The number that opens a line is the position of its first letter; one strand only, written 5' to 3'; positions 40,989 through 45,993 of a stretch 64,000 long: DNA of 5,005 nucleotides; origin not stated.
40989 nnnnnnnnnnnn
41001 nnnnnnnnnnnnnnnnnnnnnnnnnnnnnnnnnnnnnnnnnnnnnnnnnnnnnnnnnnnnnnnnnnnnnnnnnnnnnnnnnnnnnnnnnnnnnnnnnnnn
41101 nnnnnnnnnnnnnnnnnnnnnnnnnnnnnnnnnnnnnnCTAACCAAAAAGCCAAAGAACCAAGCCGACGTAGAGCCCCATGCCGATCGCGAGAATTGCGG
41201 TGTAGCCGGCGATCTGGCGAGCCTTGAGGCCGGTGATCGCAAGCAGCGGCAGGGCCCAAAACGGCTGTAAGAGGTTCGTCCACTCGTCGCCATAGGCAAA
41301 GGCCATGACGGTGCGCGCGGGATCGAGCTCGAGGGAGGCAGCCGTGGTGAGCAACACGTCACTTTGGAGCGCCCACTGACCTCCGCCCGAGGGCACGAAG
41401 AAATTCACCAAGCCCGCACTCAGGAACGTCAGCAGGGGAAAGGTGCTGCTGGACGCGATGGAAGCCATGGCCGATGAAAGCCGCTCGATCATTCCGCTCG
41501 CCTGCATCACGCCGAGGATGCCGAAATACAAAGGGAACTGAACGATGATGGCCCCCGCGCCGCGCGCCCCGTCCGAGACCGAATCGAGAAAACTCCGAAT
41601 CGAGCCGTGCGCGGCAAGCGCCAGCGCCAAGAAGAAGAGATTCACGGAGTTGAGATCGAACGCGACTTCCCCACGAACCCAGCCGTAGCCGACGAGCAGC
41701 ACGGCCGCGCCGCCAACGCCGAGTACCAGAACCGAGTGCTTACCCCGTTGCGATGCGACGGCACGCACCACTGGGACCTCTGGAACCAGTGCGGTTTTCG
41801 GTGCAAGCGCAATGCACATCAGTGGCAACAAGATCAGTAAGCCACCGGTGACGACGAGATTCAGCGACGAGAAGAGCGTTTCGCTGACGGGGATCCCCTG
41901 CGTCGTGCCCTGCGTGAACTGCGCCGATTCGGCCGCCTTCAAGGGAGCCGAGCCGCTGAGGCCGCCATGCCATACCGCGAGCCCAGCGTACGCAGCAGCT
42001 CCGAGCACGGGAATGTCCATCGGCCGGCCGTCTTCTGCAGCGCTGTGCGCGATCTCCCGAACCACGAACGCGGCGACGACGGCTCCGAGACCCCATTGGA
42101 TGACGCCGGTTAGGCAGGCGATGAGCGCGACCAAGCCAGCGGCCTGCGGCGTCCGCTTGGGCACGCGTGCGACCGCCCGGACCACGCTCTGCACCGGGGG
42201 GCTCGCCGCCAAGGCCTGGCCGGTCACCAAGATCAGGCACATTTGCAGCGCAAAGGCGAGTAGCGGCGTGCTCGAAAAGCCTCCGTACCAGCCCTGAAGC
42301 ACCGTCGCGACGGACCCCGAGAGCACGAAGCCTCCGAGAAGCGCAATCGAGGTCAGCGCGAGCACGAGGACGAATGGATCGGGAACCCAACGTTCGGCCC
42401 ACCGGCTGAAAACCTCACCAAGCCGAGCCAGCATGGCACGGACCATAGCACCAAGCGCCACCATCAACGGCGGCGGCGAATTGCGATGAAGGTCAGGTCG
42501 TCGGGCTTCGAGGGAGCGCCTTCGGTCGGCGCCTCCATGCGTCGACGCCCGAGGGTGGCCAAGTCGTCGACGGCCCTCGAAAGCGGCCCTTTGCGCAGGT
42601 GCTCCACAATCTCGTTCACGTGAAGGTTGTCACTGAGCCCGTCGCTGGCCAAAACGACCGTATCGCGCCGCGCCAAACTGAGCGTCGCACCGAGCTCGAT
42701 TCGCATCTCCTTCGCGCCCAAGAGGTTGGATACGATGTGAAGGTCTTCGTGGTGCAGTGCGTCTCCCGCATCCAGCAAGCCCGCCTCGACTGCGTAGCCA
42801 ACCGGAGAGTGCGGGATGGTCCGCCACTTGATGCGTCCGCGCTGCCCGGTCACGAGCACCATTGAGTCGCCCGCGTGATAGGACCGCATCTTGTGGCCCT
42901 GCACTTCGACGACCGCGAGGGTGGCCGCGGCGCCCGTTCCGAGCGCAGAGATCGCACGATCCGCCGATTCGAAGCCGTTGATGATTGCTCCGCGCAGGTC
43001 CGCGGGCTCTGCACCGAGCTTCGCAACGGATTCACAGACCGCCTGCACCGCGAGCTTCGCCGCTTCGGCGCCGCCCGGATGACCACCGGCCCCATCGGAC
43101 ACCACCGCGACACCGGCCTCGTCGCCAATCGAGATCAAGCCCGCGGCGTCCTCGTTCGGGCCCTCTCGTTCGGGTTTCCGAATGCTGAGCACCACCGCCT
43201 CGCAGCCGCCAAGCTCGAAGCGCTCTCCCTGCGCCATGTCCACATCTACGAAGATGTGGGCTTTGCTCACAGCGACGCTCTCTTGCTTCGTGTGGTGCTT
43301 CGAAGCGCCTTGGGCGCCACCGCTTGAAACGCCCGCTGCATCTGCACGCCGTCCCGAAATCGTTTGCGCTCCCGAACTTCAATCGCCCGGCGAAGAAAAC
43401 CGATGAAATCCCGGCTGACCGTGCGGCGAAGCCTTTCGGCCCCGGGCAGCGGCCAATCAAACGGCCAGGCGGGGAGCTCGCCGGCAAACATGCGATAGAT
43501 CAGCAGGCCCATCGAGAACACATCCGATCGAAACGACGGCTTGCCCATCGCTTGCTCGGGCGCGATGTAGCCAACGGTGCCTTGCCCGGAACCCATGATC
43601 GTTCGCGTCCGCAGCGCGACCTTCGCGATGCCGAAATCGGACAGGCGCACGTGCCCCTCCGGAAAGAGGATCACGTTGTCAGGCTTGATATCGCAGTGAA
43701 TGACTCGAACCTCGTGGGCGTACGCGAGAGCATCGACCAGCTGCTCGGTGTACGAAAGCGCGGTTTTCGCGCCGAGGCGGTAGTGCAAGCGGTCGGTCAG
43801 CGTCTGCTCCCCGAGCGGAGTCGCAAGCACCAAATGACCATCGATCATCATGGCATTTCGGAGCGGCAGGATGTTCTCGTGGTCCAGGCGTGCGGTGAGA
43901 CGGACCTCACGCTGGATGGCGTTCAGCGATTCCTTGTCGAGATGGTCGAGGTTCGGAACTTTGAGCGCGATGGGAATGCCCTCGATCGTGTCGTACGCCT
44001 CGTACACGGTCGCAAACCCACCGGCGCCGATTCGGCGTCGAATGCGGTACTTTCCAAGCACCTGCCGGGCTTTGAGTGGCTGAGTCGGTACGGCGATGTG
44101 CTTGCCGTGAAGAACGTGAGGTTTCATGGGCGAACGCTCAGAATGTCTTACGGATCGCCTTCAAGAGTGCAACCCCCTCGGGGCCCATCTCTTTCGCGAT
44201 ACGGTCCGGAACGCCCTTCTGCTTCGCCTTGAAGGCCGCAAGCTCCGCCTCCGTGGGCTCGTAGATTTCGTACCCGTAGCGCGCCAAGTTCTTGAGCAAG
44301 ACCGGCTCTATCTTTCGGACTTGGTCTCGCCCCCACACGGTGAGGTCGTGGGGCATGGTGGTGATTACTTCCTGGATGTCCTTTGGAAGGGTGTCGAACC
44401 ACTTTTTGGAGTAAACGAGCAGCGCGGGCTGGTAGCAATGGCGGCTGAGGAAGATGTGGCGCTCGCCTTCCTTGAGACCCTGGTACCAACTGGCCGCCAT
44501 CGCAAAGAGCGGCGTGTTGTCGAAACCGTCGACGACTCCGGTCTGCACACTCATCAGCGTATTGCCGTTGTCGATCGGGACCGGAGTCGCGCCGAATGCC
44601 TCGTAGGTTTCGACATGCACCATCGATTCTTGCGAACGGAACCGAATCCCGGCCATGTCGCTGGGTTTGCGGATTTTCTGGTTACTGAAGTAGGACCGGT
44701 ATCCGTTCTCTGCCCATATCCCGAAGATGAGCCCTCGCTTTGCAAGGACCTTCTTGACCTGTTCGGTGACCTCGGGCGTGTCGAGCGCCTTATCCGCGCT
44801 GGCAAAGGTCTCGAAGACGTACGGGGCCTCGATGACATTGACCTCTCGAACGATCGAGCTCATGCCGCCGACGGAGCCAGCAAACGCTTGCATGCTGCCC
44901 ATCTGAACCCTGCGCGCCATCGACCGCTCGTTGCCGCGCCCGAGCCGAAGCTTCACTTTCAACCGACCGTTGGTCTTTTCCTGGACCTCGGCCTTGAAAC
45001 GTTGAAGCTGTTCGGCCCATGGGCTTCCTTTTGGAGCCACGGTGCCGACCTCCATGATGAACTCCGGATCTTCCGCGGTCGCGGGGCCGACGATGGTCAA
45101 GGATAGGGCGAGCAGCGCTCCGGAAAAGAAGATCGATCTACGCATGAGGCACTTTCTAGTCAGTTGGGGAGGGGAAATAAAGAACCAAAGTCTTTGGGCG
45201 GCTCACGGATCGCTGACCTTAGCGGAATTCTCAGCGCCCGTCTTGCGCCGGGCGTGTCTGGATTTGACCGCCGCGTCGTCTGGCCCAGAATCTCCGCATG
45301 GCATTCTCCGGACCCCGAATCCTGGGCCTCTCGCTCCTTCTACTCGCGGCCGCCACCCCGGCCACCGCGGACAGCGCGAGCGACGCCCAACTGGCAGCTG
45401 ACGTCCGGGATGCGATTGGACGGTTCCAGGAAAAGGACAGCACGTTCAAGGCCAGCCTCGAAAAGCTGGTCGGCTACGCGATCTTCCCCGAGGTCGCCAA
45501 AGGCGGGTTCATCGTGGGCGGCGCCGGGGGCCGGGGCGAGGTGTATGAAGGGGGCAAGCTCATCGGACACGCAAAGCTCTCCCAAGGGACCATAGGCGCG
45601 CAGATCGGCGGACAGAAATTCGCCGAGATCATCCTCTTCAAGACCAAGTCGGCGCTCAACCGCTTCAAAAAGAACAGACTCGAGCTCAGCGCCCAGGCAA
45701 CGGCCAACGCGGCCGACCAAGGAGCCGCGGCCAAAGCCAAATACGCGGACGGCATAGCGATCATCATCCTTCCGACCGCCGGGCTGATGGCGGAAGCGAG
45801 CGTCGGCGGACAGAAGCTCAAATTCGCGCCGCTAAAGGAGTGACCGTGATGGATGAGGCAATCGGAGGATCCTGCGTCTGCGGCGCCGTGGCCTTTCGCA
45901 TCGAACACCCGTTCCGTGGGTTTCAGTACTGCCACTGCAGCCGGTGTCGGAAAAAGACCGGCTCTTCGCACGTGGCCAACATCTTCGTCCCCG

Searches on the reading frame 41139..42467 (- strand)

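Call 35: search_protein_families(library=pfam, proteins=[window:41139-42467:-], max_evalue=0.001)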
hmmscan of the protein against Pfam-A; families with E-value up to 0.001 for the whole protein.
window:41139-42467:- (442 aa): 2 families
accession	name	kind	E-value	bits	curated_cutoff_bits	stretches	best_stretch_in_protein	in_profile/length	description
PF02667.20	SCFA_trans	-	7.6e-102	342.1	27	1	12-439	1-451/453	Short chain fatty acid transporter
PF03606.21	DcuC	-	4.3e-07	29.3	23.1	1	294-414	307-432/461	C4-dicarboxylate anaerobic carrier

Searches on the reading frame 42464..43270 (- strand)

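Call 35: search_protein_families(library=pfam, proteins=[window:42464-43270:-], max_evalue=0.001)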
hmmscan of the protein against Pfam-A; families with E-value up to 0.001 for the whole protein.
window:42464-43270:- (268 aa): 2 families
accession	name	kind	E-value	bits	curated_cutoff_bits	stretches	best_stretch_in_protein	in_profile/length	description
PF13672.11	PP2C_2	-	2.4e-14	53.8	24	1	36-220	9-182/209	Protein phosphatase 2C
PF07228.17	SpoIIE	-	7.7e-06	26.4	25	0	55-267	7-192/192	Stage II sporulation protein E (SpoIIE)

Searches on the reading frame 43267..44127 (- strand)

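Call 35: search_protein_families(library=pfam, proteins=[window:43267-44127:-], max_evalue=0.001)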
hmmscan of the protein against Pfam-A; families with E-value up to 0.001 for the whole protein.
window:43267-44127:- (286 aa): 3 families
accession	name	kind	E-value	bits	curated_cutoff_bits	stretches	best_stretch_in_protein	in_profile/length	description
PF00069.31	Pkinase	-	1.1e-39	136.9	31.7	1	27-221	1-198/263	Protein kinase domain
PF07714.23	PK_Tyr_Ser-Thr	-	2e-22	80.2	23.1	1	29-220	3-205/258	Protein tyrosine and serine/threonine kinase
PF14531.12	Kinase-like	-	3.3e-06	27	25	1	111-220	138-251/289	Kinase-like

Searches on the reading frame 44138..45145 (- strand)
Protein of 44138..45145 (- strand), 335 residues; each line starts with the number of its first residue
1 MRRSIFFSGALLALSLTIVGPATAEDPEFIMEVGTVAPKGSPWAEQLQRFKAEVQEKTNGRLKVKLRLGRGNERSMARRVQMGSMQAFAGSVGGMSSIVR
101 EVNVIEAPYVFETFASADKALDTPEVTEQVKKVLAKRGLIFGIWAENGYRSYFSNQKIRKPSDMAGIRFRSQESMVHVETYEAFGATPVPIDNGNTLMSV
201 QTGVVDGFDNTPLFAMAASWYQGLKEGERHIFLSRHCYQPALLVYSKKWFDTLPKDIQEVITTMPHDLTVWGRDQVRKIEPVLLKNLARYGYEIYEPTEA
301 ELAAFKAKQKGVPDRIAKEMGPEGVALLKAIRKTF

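Call 35: search_protein_families(library=pfam, proteins=[window:44138-45145:-], max_evalue=0.001)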
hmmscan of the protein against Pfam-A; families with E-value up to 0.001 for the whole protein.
window:44138-45145:- (335 aa): 1 family
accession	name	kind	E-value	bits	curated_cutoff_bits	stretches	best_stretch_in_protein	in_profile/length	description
PF03480.18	DctP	-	1.5e-54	185.7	23.4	1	34-316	2-282/286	Bacterial extracellular solute-binding protein, family 7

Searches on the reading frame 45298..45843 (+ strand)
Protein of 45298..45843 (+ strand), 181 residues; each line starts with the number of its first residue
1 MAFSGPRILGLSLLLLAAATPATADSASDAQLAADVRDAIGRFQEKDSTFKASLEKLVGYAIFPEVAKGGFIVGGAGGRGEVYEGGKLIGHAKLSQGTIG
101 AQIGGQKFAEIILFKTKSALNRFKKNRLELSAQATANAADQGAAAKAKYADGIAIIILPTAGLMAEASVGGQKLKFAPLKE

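Call 36: search_protein_families(library=pfam, proteins=[window:45298-45843:+], max_evalue=0.001)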
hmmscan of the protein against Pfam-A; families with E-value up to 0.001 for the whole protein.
window:45298-45843:+ (181 aa): 1 family
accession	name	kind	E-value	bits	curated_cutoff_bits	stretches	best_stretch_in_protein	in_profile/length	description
PF04366.17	Ysc84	-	2.2e-07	31.1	25.1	1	96-174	2-85/127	Las17-binding protein actin regulator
